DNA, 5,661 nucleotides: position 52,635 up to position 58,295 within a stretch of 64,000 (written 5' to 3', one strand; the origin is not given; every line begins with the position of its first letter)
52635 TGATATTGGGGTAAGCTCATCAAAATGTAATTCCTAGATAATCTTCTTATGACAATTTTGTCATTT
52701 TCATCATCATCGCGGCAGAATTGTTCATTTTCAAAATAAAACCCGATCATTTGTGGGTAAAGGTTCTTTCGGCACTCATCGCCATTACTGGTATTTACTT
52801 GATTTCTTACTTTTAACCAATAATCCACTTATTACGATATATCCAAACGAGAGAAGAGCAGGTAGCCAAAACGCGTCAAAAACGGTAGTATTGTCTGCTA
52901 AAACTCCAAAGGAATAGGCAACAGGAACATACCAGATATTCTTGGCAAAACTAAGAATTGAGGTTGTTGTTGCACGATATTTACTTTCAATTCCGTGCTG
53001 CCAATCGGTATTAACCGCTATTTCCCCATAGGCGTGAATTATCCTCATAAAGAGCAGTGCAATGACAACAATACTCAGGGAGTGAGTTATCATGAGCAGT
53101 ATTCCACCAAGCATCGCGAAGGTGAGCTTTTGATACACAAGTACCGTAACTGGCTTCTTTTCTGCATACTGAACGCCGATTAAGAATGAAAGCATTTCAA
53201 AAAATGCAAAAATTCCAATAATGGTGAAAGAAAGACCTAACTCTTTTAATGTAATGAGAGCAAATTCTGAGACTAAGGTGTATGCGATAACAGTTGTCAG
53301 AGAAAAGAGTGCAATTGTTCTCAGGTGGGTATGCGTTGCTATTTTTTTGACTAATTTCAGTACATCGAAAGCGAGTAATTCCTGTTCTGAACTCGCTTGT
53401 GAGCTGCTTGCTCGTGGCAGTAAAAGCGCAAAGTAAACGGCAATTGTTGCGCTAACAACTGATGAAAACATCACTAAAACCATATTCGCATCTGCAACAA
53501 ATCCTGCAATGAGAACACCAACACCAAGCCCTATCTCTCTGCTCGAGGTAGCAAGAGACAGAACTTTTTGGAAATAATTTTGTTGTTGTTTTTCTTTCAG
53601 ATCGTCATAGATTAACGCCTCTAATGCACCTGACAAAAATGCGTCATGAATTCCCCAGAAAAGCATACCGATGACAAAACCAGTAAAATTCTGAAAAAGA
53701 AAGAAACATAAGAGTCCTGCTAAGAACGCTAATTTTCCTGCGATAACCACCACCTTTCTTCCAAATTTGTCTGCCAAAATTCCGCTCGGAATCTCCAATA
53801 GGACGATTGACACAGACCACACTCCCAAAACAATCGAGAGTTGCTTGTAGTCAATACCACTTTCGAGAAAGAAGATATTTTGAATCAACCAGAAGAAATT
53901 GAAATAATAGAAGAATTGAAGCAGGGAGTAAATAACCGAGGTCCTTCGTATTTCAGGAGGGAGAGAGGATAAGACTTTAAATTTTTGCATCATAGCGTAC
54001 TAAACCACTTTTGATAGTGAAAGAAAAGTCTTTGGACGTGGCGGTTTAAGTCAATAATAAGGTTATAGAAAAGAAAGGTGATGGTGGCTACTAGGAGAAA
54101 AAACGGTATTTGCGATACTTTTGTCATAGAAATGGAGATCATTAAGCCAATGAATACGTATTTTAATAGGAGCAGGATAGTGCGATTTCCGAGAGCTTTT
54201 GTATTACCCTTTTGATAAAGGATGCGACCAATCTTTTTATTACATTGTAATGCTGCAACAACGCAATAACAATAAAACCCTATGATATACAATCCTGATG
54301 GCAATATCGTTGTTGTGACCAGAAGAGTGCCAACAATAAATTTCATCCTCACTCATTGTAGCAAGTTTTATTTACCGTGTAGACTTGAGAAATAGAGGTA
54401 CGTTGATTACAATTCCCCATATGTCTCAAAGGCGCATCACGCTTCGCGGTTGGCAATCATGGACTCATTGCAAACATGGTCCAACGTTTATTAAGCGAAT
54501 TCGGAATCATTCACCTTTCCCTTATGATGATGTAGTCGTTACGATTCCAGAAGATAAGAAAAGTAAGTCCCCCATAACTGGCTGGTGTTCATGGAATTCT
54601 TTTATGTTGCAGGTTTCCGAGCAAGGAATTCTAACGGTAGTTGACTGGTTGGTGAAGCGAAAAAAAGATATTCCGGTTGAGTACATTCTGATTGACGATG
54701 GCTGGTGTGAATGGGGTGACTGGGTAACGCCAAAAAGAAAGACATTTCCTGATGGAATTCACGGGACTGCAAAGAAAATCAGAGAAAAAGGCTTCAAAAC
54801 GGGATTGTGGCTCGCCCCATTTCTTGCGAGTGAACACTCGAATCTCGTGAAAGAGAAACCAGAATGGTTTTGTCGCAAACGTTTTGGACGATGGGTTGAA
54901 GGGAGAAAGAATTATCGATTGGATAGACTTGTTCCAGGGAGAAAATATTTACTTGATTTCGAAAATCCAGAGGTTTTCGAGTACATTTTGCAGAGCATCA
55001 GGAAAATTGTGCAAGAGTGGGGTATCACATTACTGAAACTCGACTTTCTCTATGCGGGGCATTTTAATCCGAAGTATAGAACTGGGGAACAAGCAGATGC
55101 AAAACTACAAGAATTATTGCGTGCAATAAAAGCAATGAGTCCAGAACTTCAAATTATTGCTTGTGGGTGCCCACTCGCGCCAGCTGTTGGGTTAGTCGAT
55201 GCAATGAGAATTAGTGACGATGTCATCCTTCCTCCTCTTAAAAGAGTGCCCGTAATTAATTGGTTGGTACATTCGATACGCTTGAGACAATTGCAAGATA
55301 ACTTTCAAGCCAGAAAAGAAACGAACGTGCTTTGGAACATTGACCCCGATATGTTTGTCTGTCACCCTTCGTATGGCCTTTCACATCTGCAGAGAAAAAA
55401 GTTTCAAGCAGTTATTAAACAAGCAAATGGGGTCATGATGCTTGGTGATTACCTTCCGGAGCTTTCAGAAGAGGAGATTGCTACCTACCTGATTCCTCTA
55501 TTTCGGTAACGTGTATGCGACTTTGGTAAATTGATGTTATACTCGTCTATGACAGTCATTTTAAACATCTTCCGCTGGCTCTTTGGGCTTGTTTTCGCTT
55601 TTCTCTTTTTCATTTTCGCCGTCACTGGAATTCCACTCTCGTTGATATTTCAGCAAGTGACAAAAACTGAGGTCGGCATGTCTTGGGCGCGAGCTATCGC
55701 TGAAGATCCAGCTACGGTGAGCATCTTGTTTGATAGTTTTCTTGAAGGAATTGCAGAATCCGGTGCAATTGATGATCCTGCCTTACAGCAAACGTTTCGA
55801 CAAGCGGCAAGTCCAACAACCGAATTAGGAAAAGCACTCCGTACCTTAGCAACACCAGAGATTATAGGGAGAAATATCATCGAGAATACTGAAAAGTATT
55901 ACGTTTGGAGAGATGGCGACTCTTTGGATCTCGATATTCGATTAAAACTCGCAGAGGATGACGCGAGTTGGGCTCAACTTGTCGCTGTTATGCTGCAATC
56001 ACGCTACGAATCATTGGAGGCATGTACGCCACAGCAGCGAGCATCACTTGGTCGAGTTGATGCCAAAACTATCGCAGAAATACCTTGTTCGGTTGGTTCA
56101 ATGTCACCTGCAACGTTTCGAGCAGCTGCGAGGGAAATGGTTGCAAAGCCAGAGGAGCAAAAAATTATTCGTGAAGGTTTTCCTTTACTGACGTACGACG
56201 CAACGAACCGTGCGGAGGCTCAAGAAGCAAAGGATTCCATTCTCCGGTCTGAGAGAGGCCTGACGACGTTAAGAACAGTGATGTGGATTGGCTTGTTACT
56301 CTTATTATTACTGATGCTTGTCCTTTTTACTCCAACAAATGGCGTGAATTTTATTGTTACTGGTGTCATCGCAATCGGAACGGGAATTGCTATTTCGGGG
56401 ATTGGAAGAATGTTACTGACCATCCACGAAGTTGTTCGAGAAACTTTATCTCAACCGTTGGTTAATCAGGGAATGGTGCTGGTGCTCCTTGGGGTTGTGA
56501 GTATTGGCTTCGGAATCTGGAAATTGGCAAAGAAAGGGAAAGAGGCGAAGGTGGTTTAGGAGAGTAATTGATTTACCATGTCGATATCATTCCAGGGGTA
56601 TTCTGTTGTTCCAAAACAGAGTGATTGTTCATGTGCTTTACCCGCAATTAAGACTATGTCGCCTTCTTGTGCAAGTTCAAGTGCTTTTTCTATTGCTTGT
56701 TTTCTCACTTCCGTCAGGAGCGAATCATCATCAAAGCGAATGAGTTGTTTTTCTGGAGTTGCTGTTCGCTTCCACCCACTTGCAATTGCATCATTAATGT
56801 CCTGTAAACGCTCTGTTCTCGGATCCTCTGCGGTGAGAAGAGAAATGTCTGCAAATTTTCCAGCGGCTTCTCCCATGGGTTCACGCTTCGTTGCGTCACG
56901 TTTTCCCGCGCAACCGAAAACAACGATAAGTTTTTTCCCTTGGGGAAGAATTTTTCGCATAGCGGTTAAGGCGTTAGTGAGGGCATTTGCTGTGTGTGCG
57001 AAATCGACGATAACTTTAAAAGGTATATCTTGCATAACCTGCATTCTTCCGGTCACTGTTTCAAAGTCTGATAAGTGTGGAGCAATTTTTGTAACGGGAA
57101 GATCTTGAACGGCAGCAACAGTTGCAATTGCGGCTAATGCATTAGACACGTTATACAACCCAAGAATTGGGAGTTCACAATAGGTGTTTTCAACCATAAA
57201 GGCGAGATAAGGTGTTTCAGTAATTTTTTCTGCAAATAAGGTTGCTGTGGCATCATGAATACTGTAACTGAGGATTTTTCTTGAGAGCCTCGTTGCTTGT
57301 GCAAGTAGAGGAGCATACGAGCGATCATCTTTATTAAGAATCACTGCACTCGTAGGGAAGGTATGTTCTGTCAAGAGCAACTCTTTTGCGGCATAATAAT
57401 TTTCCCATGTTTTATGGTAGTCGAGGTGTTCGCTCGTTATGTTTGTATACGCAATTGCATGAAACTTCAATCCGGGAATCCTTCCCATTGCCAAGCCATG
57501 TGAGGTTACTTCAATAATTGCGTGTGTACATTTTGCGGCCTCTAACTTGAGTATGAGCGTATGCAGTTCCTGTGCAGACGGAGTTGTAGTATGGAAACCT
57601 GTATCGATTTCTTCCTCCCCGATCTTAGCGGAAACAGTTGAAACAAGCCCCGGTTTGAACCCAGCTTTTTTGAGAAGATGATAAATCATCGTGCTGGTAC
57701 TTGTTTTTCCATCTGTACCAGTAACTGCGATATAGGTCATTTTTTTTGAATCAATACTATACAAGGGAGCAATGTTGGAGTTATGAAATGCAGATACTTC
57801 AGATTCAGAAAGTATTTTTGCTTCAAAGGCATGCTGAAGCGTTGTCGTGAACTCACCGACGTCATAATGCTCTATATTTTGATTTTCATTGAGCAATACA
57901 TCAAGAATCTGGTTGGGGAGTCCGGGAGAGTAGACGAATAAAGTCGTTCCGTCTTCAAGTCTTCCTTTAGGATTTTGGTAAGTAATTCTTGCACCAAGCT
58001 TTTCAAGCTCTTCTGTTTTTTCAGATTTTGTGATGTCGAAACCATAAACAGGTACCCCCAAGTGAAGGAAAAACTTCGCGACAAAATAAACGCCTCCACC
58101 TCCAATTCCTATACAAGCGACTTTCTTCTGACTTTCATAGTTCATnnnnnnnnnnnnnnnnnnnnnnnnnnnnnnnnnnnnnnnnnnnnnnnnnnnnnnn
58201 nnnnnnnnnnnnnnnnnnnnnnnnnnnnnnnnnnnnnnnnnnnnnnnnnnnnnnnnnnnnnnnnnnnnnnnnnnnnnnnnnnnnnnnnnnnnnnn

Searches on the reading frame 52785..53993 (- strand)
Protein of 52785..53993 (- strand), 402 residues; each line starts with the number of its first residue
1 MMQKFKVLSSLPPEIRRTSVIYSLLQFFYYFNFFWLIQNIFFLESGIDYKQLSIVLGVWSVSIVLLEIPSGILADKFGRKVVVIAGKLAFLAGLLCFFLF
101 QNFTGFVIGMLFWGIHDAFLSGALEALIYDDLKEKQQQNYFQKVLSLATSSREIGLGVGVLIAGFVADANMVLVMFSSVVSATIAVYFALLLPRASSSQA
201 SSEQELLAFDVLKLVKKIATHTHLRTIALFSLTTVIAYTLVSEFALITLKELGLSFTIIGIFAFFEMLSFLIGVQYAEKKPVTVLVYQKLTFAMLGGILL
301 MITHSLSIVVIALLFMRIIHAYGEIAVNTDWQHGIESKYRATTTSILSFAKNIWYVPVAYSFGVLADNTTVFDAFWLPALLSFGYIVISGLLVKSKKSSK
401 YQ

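Call 23: search_protein_families(library=pfam, proteins=[window:52785-53993:-], max_evalue=0.001)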
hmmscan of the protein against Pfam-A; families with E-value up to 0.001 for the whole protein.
window:52785-53993:- (402 aa): 1 family
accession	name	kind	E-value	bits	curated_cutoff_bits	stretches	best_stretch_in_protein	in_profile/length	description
PF07690.21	MFS_1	-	3.5e-23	82.5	33.4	1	24-355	3-343/347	Major Facilitator Superfamily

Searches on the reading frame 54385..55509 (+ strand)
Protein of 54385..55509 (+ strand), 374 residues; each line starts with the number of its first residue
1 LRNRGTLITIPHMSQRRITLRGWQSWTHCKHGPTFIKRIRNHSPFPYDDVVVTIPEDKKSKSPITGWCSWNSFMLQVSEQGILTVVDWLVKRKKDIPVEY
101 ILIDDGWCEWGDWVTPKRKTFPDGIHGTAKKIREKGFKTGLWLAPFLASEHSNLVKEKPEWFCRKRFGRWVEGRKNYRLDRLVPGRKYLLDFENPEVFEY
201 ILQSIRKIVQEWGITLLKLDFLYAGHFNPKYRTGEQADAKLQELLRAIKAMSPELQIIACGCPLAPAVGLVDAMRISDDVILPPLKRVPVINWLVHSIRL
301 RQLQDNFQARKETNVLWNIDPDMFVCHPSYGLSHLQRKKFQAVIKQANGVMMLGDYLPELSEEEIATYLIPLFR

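Call 23: search_protein_families(library=pfam, proteins=[window:54385-55509:+], max_evalue=0.001)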
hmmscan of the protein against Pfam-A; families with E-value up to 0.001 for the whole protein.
window:54385-55509:+ (374 aa): 4 families
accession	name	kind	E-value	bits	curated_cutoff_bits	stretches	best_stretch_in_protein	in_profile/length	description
PF02065.24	Melibiase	-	3.4e-17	62.9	27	1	88-221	62-191/347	Melibiase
PF01055.32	Glyco_hydro_31_2nd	-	1.3e-09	38.3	23.5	1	78-228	20-163/328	Glycosyl hydrolases family 31 TIM-barrel domain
PF16499.11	Melibiase_2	-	1e-05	25.4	23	0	66-142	5-96/284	Alpha galactosidase A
PF05691.18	Raffinose_syn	-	0.00022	19.6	20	1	65-108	201-242/750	Raffinose synthase or seed imbibition protein Sip1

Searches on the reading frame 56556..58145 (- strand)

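Call 23: search_protein_families(library=pfam, proteins=[window:56556-58145:-], max_evalue=0.001)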
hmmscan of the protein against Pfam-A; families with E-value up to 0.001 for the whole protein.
window:56556-58145:- (529 aa): 3 families
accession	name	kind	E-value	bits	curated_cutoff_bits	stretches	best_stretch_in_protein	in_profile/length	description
PF08245.18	Mur_ligase_M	-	1.9e-41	142.7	24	1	141-342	1-199/200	Mur ligase middle domain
PF02875.26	Mur_ligase_C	-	1.7e-27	97.2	28.4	1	366-503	1-126/127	Mur ligase, glutamate ligase domain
PF01225.30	Mur_ligase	-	9.7e-07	29.5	21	1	9-100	2-87/95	Mur ligase family, catalytic domain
